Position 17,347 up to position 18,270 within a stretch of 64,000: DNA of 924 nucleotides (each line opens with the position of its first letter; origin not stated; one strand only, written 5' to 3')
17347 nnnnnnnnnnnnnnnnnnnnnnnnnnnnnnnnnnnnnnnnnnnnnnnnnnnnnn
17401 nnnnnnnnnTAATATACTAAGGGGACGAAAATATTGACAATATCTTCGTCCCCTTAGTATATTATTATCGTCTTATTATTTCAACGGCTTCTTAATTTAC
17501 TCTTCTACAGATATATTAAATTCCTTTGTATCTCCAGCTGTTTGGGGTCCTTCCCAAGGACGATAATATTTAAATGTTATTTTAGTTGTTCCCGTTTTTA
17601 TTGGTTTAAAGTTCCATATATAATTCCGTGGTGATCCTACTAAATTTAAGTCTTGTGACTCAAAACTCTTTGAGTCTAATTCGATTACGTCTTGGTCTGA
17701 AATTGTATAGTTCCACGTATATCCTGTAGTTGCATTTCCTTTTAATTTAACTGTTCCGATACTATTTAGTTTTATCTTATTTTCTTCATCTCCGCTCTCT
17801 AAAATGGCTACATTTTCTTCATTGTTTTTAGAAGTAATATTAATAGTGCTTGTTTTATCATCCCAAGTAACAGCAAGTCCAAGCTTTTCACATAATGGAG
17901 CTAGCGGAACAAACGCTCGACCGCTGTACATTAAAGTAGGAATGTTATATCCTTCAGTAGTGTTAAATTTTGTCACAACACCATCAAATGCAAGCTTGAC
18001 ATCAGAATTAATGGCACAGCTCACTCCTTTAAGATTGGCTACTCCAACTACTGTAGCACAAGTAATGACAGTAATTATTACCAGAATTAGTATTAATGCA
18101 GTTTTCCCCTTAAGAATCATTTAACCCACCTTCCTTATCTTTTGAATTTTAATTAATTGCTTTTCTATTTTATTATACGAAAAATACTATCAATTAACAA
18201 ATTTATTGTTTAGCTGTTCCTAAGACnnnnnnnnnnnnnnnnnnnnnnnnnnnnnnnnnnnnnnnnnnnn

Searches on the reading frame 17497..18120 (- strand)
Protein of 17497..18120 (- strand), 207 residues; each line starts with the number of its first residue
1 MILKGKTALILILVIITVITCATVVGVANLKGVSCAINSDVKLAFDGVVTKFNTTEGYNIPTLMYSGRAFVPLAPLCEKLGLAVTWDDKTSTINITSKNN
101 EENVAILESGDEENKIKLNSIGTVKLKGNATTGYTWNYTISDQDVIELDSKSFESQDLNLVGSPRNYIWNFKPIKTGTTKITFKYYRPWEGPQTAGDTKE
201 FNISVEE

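Call 77: search_protein_families(library=pfam, proteins=[window:17497-18120:-], max_evalue=0.001)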
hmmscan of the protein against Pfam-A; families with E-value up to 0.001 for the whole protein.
window:17497-18120:- (207 aa): 3 families
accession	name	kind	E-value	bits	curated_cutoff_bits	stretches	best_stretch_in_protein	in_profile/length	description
PF09394.16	Inhibitor_I42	-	1.9e-23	83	27.2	1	116-204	2-90/91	Chagasin family peptidase inhibitor I42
PF07833.16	Cu_amine_oxidN1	-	7.7e-09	35.9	24.2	1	59-103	10-54/108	Copper amine oxidase N-terminal domain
PF12628.13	Inhibitor_I71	-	8.2e-05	23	22.1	1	142-205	110-172/173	Falstatin, cysteine peptidase inhibitor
